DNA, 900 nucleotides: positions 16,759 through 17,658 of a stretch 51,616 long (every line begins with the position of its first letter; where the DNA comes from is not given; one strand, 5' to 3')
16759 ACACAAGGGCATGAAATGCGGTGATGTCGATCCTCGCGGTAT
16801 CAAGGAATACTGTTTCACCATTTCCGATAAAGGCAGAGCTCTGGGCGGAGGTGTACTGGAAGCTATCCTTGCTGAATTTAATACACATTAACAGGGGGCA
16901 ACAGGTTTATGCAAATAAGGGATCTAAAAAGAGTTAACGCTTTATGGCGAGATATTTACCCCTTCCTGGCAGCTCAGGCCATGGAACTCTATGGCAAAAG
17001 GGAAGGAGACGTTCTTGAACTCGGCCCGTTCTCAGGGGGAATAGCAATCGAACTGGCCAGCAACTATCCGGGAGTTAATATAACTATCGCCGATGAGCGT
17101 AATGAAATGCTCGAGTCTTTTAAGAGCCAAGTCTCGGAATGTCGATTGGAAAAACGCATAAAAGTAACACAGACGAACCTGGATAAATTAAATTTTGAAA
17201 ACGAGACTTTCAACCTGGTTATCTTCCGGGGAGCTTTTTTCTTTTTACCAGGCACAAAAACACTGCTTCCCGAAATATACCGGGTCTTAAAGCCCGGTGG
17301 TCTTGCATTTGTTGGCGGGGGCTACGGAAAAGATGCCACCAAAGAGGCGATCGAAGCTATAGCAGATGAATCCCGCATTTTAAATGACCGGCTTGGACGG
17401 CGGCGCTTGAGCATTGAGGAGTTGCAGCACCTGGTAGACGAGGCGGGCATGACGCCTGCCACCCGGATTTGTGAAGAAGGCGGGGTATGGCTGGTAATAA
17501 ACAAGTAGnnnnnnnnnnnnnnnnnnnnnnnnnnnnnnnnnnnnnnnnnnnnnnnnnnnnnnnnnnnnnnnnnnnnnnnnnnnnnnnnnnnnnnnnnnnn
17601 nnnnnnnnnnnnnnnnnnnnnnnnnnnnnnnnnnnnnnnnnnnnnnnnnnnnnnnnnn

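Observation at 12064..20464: Orphan selenium-dependent molybdenum-hydroxylase maturation cluster (YqeB, YqeC, XdhC, MocA-like) wired to a transporter, with no hydroxylase or selD in 51 kb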

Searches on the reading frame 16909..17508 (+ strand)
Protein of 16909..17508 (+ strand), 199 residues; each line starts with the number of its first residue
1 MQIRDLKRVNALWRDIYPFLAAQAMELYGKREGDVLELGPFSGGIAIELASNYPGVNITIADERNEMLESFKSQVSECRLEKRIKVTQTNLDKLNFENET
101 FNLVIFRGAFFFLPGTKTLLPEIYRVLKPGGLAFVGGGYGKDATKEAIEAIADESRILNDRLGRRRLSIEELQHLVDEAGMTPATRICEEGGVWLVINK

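Call 3: search_protein_families(library=pfam, proteins=[window:16909-17508:+], max_evalue=0.01)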
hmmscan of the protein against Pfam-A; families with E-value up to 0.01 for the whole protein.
window:16909-17508:+ (199 aa): 8 families
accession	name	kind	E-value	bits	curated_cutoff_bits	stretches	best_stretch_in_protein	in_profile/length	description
PF13649.12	Methyltransf_25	-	2.9e-14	54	27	1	35-131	1-97/97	Methyltransferase domain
PF08241.18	Methyltransf_11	-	4.8e-13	50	21.2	1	36-134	1-94/95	Methyltransferase domain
PF01209.24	Ubie_methyltran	-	4.3e-09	36.5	20.1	1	25-133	40-149/233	ubiE/COQ5 methyltransferase family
PF08242.18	Methyltransf_12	-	4.2e-08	34.3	30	1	36-132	1-97/98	Methyltransferase domain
PF13847.12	Methyltransf_31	-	1.8e-07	31.4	27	1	34-180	6-145/145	Methyltransferase domain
PF13489.12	Methyltransf_23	-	3e-05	24.2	27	1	10-135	6-116/164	Methyltransferase domain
PF05175.20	MTS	-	7.2e-05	22.9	23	1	30-105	30-103/170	Methyltransferase small domain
PF10294.15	Methyltransf_16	-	0.00068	19.9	21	1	30-111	45-131/174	Lysine methyltransferase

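Call 4: search_protein_families(library=ncbifam, proteins=[window:16909-17508:+], max_evalue=0.01)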
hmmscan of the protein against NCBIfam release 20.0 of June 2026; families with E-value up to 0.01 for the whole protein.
window:16909-17508:+ (199 aa): 31 families (the best 25 are shown)
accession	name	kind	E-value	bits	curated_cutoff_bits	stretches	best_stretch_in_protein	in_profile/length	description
NF052510.1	methyltran_MpqE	exception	3.7e-10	39.6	335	1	29-132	44-148/234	methyl-plastoquinone biosynthesis methyltransferase MpqE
TIGR01934.1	MenG_MenH_UbiE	subfamily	4.5e-10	39.2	158.35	1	29-134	37-140/223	ubiquinone/menaquinone biosynthesis methyltransferase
NF001242.0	PRK00216.1-3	equivalog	6.6e-10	38.8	351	1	31-133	70-173/258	bifunctional demethylmenaquinone methyltransferase/2-methoxy-6-polyprenyl-1,4-benzoquinol methylase UbiE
NF041536.1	ArsM_DUF2284_UU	exception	1.6e-09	36.7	575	1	35-135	80-180/459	arsenite methyltransferase/DUF2284 domain selenoprotein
NF041537.1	ArsM_AhpD_UU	exception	6e-09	35.1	510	1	51-134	95-179/345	arsenite methyltransferase/AhpD domain selenoprotein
NF043040.1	corrin_prot_MT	hypoth_equivalog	1.7e-08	34.2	180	1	23-135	33-147/216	corrinoid protein-associated methyltransferase CpaM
TIGR02072.1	BioC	equivalog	5.6e-08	32.9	184.95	1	33-178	36-169/244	malonyl-ACP O-methyltransferase BioC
NF041675.1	sarc_dimgly_tmase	equivalog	7.1e-07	29.4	550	1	32-172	67-205/278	sarcosine/dimethylglycine N-methyltransferase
NF045667.1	MTase_DVU1556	equivalog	7.3e-07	28.9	155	1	77-183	67-162/213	DVU_1556 family methyltransferase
NF045882.1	PLipidMtase_Leg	equivalog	7.7e-07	29.1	390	1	22-131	33-139/207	phospholipid N-methyltransferase PmtA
NF008264.0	PRK11036.1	equivalog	7.8e-07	28.8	366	1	9-133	27-145/261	tRNA uridine 5-oxyacetic acid(34) methyltransferase CmoM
TIGR03533.1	L3_gln_methyl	equivalog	1.7e-06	27.6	229.7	1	30-147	120-233/284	50S ribosomal protein L3 N(5)-glutamine methyltransferase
NF001244.0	PRK00216.1-5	equivalog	1.8e-06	27.5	216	1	32-134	49-152/236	bifunctional demethylmenaquinone methyltransferase/2-methoxy-6-polyprenyl-1,4-benzoquinol methylase UbiE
TIGR03534.1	RF_mod_PrmC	equivalog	1.1e-05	25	199.1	1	22-105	78-161/253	peptide chain release factor N(5)-glutamine methyltransferase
TIGR02752.1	MenG_heptapren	equivalog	2.9e-05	23.7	419.85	1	57-132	72-146/231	demethylmenaquinone methyltransferase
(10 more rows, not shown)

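Call 57: find_homologous_proteins(query=window:16909-17508:+, max_evalue=1e-15)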
Query window:16909-17508:+ (199 aa): 581 proteins with E <= 1e-15 among 1026 candidates; the best 120 are listed.
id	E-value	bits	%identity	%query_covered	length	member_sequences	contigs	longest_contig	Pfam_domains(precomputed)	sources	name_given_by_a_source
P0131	1.1e-126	438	100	100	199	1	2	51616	PF13847.13,PF13489.13,PF13649.13,PF01209.25,PF08241.19,PF08242.19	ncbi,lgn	-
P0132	4.7e-78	279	67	100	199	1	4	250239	PF13847.13,PF13649.13,PF01209.25,PF08241.19,PF08242.19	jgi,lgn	-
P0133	2.1e-77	277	65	100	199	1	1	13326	PF13847.13,PF13489.13,PF13649.13,PF01209.25,PF08241.19,PF08242.19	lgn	-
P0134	2.9e-77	277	65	100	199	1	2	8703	PF13847.13,PF13489.13,PF13649.13,PF01209.25,PF08241.19,PF08242.19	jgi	-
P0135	9.5e-77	275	63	99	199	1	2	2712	PF13847.13,PF13649.13,PF08241.19,PF08242.19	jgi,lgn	-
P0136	5.0e-74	266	64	100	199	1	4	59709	PF13847.13,PF13489.13,PF13649.13,PF01209.25,PF08241.19,PF08242.19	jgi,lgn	-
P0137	2.5e-73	264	64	100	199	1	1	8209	PF13847.13,PF13489.13,PF13649.13,PF01209.25,PF08241.19,PF08242.19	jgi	-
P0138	7.6e-71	256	61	96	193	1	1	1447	PF13847.13,PF13649.13,PF01209.25,PF08241.19,PF08242.19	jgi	jgi:ubiquinone/menaquinone biosynthesis C-methylase UbiE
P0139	4.6e-70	253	61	99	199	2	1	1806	PF13847.13,PF13649.13,PF01209.25,PF08241.19,PF08242.19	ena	-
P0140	8.2e-69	249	58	100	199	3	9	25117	PF13847.13,PF13649.13,PF01209.25,PF08241.19,PF08242.19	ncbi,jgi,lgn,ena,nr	ncbi:MAG: class I SAM-dependent methyltransferase [Dehalococcoidales bacterium]|jgi:SAM-dependent me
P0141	1.5e-66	242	58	100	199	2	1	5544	PF13847.13,PF13489.13,PF13649.13,PF01209.25,PF08241.19,PF08242.19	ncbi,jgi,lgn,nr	ncbi:MAG: class I SAM-dependent methyltransferase [Dehalococcoidales bacterium]|jgi:ubiquinone/menaq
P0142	3.7e-66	240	57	100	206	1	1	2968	PF13847.13,PF13489.13,PF05175.21,PF13649.13,PF01209.25,PF08241.19,PF08242.19,PF10294.16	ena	-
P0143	6.6e-66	240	60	99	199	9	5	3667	PF13847.13,PF13489.13,PF13649.13,PF01209.25,PF08241.19,PF08242.19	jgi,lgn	jgi:SAM-dependent methyltransferase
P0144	9.7e-66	239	58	100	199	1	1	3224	PF13847.13,PF13489.13,PF13649.13,PF08241.19,PF08242.19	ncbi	-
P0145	2.1e-65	238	57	100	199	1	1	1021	PF13847.13,PF13489.13,PF13649.13,PF08241.19,PF08242.19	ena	-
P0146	4.0e-65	237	58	100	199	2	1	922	PF13847.13,PF13649.13,PF08241.19,PF08242.19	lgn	-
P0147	4.7e-65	237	58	100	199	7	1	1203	PF13847.13,PF13649.13,PF08241.19,PF08242.19,PF10294.16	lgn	-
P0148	3.3e-64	234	56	100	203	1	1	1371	PF13847.13,PF13489.13,PF13649.13,PF01209.25,PF08241.19,PF08242.19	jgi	jgi:ubiquinone/menaquinone biosynthesis C-methylase UbiE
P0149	5.8e-64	233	56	100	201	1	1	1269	PF13847.13,PF13489.13,PF13649.13,PF01739.25,PF01209.25,PF08241.19,PF08242.19,PF10294.16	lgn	-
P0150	8.4e-64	233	56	100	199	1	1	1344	PF13847.13,PF13489.13,PF13649.13,PF01209.25,PF08241.19,PF08242.19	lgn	-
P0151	1.2e-63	232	55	100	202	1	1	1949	PF13847.13,PF13649.13,PF01209.25,PF08241.19,PF08242.19,PF10294.16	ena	-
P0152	2.8e-63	231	55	100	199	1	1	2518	PF13847.13,PF13489.13,PF05175.21,PF13649.13,PF01209.25,PF08241.19,PF08242.19,PF10294.16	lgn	-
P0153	5.1e-63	230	54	99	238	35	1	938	PF13649.13,PF08241.19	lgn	-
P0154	5.2e-63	230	56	100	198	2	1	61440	PF13847.13,PF13649.13,PF08241.19,PF08242.19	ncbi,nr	ncbi:MAG: methyltransferase domain-containing protein [Chloroflexi bacterium]|nr:methyltransferase d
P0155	5.9e-63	230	57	100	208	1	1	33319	PF13847.13,PF13649.13,PF08241.19,PF08242.19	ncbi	ncbi:MAG: class I SAM-dependent methyltransferase [Dehalococcoidia bacterium]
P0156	8.7e-63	229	56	100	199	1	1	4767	PF13847.13,PF13649.13,PF01209.25,PF08241.19,PF08242.19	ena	-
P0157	1.9e-62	228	55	100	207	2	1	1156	PF13649.13,PF08241.19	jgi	jgi:SAM-dependent methyltransferase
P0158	2.1e-62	228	57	100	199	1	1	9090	PF13847.13,PF13649.13,PF01209.25,PF08241.19,PF08242.19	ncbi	-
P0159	3.6e-62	227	57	100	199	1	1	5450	PF13847.13,PF13649.13,PF01209.25,PF08241.19,PF08242.19,PF10294.16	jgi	-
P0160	3.8e-62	227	55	100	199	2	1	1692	PF13847.13,PF13489.13,PF13649.13,PF08241.19,PF08242.19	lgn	-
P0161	4.2e-62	227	55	100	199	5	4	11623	PF13847.13,PF13649.13,PF01209.25,PF08241.19,PF08242.19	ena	-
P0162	4.2e-62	227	54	100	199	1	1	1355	PF13847.13,PF13649.13,PF08241.19,PF08242.19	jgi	jgi:ubiquinone/menaquinone biosynthesis C-methylase UbiE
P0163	4.5e-62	227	57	100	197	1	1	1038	PF13847.13,PF13489.13,PF13649.13,PF01209.25,PF08241.19,PF08242.19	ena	-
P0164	4.7e-62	227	56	100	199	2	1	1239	PF13847.13,PF13489.13,PF13649.13,PF08241.19,PF08242.19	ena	-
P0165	5.0e-62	227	57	100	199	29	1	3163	PF13847.13,PF13649.13,PF08241.19,PF08242.19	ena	-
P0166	5.4e-62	227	53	99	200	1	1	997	PF13847.13,PF13649.13,PF01209.25,PF08241.19,PF08242.19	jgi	jgi:ubiquinone/menaquinone biosynthesis C-methylase UbiE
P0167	6.2e-62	227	52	100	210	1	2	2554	PF13649.13,PF08241.19,PF08242.19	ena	-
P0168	8.6e-62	226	52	100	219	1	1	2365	PF13649.13,PF08241.19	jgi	jgi:SAM-dependent methyltransferase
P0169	9.2e-62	226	58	100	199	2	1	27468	PF13847.13,PF13649.13,PF08241.19,PF08242.19,PF10294.16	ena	-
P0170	9.8e-62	226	57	100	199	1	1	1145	PF13847.13,PF13649.13,PF01209.25,PF08241.19,PF08242.19,PF10294.16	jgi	jgi:ubiquinone/menaquinone biosynthesis C-methylase UbiE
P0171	1.1e-61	226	55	100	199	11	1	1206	PF13847.13,PF13649.13,PF08241.19,PF08242.19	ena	-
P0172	1.1e-61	226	54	100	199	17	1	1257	PF13649.13,PF08241.19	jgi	jgi:SAM-dependent methyltransferase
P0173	1.4e-61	225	53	100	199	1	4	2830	PF13847.13,PF05175.21,PF13649.13,PF08241.19,PF08242.19,PF10294.16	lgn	-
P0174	1.4e-61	225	54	100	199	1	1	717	PF13847.13,PF13649.13,PF01209.25,PF08241.19,PF08242.19,PF10294.16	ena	-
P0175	1.5e-61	225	56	100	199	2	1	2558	PF13847.13,PF13649.13,PF08241.19,PF08242.19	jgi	-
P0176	1.7e-61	225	56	100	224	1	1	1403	PF13847.13,PF13649.13,PF01209.25,PF08241.19,PF08242.19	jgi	-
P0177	1.9e-61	225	53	100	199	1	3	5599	PF13649.13,PF08241.19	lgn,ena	-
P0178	2.1e-61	225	54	100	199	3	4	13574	PF13847.13,PF13649.13,PF08241.19,PF08242.19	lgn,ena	-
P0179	2.2e-61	225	55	100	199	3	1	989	PF13847.13,PF13649.13,PF01209.25,PF08241.19,PF08242.19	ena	-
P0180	2.9e-61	224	54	100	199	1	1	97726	PF13649.13,PF08241.19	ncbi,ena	-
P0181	3.0e-61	224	56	100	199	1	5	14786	PF13847.13,PF13649.13,PF01209.25,PF08241.19,PF08242.19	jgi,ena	-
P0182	3.3e-61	224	53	100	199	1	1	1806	PF13847.13,PF05175.21,PF13649.13,PF01209.25,PF08241.19,PF08242.19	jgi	jgi:SAM-dependent methyltransferase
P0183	3.6e-61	224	53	100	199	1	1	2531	PF13847.13,PF05175.21,PF13649.13,PF08241.19,PF08242.19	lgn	-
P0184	4.0e-61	224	54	100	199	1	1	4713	PF13847.13,PF13649.13,PF08241.19,PF08242.19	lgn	-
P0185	4.3e-61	224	56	100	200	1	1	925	PF13847.13,PF13649.13,PF01209.25,PF08241.19,PF08242.19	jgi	-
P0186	4.9e-61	224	53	100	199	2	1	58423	PF13847.13,PF13649.13,PF01209.25,PF08241.19,PF08242.19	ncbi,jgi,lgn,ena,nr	ncbi:MAG: class I SAM-dependent methyltransferase [Proteobacteria bacterium]|nr:class I SAM-dependen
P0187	5.6e-61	224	52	100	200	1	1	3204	PF13847.13,PF13649.13,PF01209.25,PF08241.19,PF08242.19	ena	-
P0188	5.7e-61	224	56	100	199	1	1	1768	PF13847.13,PF13649.13,PF01209.25,PF08241.19,PF08242.19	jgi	jgi:ubiquinone/menaquinone biosynthesis C-methylase UbiE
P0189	8.1e-61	223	55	100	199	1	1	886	PF13847.13,PF13649.13,PF08241.19,PF08242.19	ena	-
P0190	8.1e-61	223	55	100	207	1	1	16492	PF13649.13,PF08241.19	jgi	jgi:SAM-dependent methyltransferase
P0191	8.5e-61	223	53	100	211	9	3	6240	PF13649.13,PF08241.19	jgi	jgi:SAM-dependent methyltransferase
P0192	8.7e-61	223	55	97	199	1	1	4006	PF13847.13,PF05175.21,PF13649.13,PF01209.25,PF08241.19,PF08242.19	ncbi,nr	ncbi:MAG: class I SAM-dependent methyltransferase [Deltaproteobacteria bacterium]|nr:class I SAM-dep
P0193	8.9e-61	223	53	100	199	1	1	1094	PF13649.13,PF08241.19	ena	-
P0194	1.0e-60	223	52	100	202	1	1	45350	PF13847.13,PF13649.13,PF01209.25,PF08241.19,PF08242.19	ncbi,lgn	-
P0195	1.1e-60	223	55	100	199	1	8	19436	PF13847.13,PF13649.13,PF01209.25,PF08241.19,PF08242.19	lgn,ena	-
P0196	1.4e-60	222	54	100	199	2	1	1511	PF13847.13,PF13649.13,PF08241.19,PF08242.19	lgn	-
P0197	1.5e-60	222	56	100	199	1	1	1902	PF13847.13,PF13649.13,PF08241.19,PF08242.19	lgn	-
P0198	1.6e-60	222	55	100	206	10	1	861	PF13847.13,PF05175.21,PF13649.13,PF01209.25,PF08241.19,PF08242.19,PF10294.16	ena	-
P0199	2.3e-60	222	56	100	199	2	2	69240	PF13847.13,PF13649.13,PF08241.19,PF08242.19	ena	-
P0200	2.6e-60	221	52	100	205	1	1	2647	PF13847.13,PF13649.13,PF08241.19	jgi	jgi:ubiquinone/menaquinone biosynthesis C-methylase UbiE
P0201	2.8e-60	221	53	100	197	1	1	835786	PF13847.13,PF13649.13,PF08241.19,PF08242.19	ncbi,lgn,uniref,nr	ncbi:conserved hypothetical protein [uncultured Desulfobacterium sp.]|uniref:Methyltransferase domai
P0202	3.0e-60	221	54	100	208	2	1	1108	PF13649.13,PF08241.19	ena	-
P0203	3.3e-60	221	53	100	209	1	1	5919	PF13847.13,PF13649.13,PF01209.25,PF08241.19,PF08242.19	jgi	jgi:SAM-dependent methyltransferase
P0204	3.7e-60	221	52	100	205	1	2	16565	PF13649.13,PF08241.19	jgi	jgi:SAM-dependent methyltransferase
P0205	3.9e-60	221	55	100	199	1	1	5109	PF13847.13,PF13649.13,PF01209.25,PF08241.19,PF08242.19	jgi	jgi:ubiquinone/menaquinone biosynthesis C-methylase UbiE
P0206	3.9e-60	221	53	100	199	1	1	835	PF13649.13,PF08241.19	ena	-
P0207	4.2e-60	221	53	100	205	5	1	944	PF13649.13,PF08241.19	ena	-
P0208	4.6e-60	221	51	100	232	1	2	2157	PF13649.13,PF08241.19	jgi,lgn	jgi:SAM-dependent methyltransferase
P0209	4.8e-60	221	55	100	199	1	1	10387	PF13847.13,PF13489.13,PF13649.13,PF01209.25,PF08241.19,PF08242.19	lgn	-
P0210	4.8e-60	221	55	100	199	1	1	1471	PF13847.13,PF13649.13,PF08241.19,PF08242.19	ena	-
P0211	5.0e-60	220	55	100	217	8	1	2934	PF13847.13,PF13649.13,PF01209.25,PF08241.19,PF08242.19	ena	-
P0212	5.0e-60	220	52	100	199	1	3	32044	PF13649.13,PF08241.19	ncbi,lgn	ncbi:MAG: class I SAM-dependent methyltransferase [Thermodesulfobacteriota bacterium]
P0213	5.1e-60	220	53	100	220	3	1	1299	PF13649.13,PF08241.19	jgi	jgi:ubiquinone/menaquinone biosynthesis C-methylase UbiE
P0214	5.4e-60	220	55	100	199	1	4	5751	PF13847.13,PF13649.13,PF01209.25,PF08241.19,PF08242.19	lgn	-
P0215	5.5e-60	220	55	100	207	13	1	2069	PF08241.19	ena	-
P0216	5.5e-60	220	56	100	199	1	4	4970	PF13847.13,PF13649.13,PF08241.19,PF08242.19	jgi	jgi:ubiquinone/menaquinone biosynthesis C-methylase UbiE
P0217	5.9e-60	220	53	100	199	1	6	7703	PF13847.13,PF13649.13,PF08241.19,PF08242.19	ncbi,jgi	-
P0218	6.4e-60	220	55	100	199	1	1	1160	PF13847.13,PF13649.13,PF08241.19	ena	-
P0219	7.0e-60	220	53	100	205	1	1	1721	PF13847.13,PF13649.13,PF08241.19,PF08242.19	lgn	-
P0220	7.0e-60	220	52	100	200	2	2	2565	PF13847.13,PF13649.13,PF01209.25,PF08241.19,PF08242.19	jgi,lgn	jgi:ubiquinone/menaquinone biosynthesis C-methylase UbiE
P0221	7.7e-60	220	53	100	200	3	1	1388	PF13847.13,PF13649.13,PF01209.25,PF08241.19,PF08242.19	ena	-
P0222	8.0e-60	220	54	100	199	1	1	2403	PF13847.13,PF13649.13,PF01209.25,PF08241.19,PF08242.19,PF10294.16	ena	-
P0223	8.3e-60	220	52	100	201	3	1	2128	PF13847.13,PF13649.13,PF08241.19,PF08242.19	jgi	-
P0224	8.7e-60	220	55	100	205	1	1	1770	PF13649.13,PF08241.19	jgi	jgi:SAM-dependent methyltransferase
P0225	9.2e-60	220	54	100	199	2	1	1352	PF13847.13,PF13649.13,PF08241.19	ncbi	-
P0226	9.7e-60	220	53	100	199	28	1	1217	PF13847.13,PF13649.13,PF01209.25,PF08241.19,PF08242.19,PF10294.16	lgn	-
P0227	9.9e-60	219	54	98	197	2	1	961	PF13649.13,PF08241.19,PF08242.19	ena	-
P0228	1.0e-59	219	53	100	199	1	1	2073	PF13847.13,PF05175.21,PF13649.13,PF01209.25,PF08241.19,PF08242.19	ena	-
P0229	1.1e-59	219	54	100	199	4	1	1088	PF13847.13,PF13649.13,PF08241.19,PF08242.19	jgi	jgi:ubiquinone/menaquinone biosynthesis C-methylase UbiE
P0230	1.2e-59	219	52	100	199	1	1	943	PF13649.13,PF08241.19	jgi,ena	-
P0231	1.2e-59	219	54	100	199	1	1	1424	PF13847.13,PF13649.13,PF08241.19,PF08242.19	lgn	-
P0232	1.3e-59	219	52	100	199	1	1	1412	PF13847.13,PF13649.13,PF08241.19,PF08242.19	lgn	-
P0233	1.4e-59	219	55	100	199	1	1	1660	PF13847.13,PF13649.13,PF08241.19,PF08242.19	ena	-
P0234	1.8e-59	219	56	100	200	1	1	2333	PF13847.13,PF13649.13,PF08241.19,PF08242.19,PF10294.16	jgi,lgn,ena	-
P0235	1.9e-59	219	52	100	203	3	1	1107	PF13847.13,PF13649.13,PF01209.25,PF08241.19,PF08242.19,PF10294.16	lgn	-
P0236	2.0e-59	219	53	100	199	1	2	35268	PF13649.13,PF08241.19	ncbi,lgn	-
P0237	2.0e-59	218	55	100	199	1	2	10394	PF13847.13,PF13649.13,PF08241.19,PF08242.19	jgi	jgi:ubiquinone/menaquinone biosynthesis C-methylase UbiE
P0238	2.4e-59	218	52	100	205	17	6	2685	PF13847.13,PF13649.13,PF08241.19,PF08242.19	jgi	jgi:SAM-dependent methyltransferase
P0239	2.5e-59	218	52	100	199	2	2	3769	PF13649.13,PF08241.19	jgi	jgi:SAM-dependent methyltransferase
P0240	2.6e-59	218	53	100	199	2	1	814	PF13649.13,PF08241.19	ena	-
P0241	2.8e-59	218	56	97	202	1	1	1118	PF13847.13,PF05175.21,PF13649.13,PF01209.25,PF08241.19,PF08242.19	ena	-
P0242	2.8e-59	218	51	100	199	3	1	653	PF13649.13,PF08241.19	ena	-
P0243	2.8e-59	218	54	100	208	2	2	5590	PF13649.13,PF08241.19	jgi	jgi:SAM-dependent methyltransferase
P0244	3.1e-59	218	55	100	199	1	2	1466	PF13847.13,PF13649.13,PF08241.19,PF08242.19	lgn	-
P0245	3.3e-59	218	51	100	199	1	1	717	PF13649.13,PF08241.19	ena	-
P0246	3.4e-59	218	54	100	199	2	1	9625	PF13847.13,PF13649.13,PF08241.19,PF08242.19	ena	-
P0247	4.2e-59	217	51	100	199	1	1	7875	PF13847.13,PF13649.13,PF08241.19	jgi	jgi:SAM-dependent methyltransferase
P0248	4.2e-59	217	53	100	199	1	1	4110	PF13847.13,PF13649.13,PF08241.19,PF08242.19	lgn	-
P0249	4.4e-59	217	54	100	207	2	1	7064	PF13649.13,PF08241.19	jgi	jgi:SAM-dependent methyltransferase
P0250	4.4e-59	217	54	100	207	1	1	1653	PF13649.13,PF08241.19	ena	-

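Call 59: find_encoding_contigs(protein=P0201, flank=10000, max_places=1)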
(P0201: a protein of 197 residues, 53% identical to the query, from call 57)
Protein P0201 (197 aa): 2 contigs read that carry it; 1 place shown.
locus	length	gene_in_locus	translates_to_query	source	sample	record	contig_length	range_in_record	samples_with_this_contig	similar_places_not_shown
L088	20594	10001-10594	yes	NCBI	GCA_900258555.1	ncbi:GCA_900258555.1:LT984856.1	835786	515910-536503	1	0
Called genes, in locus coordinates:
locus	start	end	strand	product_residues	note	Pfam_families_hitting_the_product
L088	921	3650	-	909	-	PF00690:Cation_ATPase_N, PF00122:E1-E2_ATPase, PF00702:Hydrolase, PF13246:Cation_ATPase, PF00689:Cation_ATPase_C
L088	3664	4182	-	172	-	-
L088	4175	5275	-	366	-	PF00144:Beta-lactamase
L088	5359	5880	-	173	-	-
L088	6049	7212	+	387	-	PF01963:TraB_PrgY_gumN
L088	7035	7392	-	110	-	-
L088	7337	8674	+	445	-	PF01066:CDP-OH_P_transf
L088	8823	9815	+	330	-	PF00108:Thiolase_N, PF08392:FAE1_CUT1_RppA (faint), PF08545:ACP_syn_III, PF08541:ACP_syn_III_C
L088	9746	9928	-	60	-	-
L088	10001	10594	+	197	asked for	PF13847:Methyltransf_31 (weak), PF08241:Methyltransf_11, PF08242:Methyltransf_12 (weak), PF13649:Methyltransf_25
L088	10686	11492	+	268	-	PF19842:YqeC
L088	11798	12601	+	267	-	PF02625:XdhC_CoxI, PF13478:XdhC_C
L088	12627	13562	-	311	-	PF00126:HTH_1, PF03466:LysR_substrate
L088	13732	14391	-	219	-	PF23023:Anti-Pycsar_Apyc1 (weak), PF00753:Lactamase_B, PF13483:Lactamase_B_3 (weak), PF19583:ODP, PF12706:Lactamase_B_2 (weak)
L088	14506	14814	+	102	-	-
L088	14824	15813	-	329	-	PF00348:polyprenyl_synt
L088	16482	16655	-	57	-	-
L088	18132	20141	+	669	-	-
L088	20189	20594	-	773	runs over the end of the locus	PF07690:MFS_1 (weak), PF01564:Spermine_synth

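Call 60: find_encoding_contigs(protein=P0186, flank=10000, max_places=1)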
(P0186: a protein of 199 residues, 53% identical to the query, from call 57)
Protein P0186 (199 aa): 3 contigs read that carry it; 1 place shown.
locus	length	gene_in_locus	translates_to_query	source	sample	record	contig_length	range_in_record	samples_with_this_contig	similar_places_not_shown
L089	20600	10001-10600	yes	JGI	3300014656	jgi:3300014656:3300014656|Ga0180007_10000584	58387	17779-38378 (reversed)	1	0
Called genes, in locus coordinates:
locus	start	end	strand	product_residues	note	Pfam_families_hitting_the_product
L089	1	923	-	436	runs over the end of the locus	PF01077:NIR_SIR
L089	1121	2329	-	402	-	-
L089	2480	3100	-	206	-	PF13181:TPR_8 (faint), PF14559:TPR_19 (faint), PF25058:ARM_TT21 (faint), PF13432:TPR_16 (weak), PF00515:TPR_1 (weak), PF13414:TPR_11 (weak), PF13431:TPR_17 (weak), PF00515:TPR_1 (weak), +6 more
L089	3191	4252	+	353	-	PF00701:DHDPS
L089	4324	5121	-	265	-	PF03692:CxxCxxCC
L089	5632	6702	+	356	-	PF01063:Aminotran_4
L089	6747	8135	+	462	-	PF01704:UDPGP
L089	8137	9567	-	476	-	PF02457:DAC, PF07949:YbbR (weak)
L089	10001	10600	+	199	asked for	PF01209:Ubie_methyltran, PF13847:Methyltransf_31, PF08241:Methyltransf_11, PF08242:Methyltransf_12, PF13649:Methyltransf_25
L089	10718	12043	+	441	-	PF06245:DUF1015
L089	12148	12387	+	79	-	-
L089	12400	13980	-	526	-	PF13671:AAA_33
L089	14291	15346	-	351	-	PF00850:Hist_deacetyl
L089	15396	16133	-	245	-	PF20772:TACO1_YebC_N, PF01709:Transcrip_reg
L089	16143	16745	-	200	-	PF01728:FtsJ, PF13847:Methyltransf_31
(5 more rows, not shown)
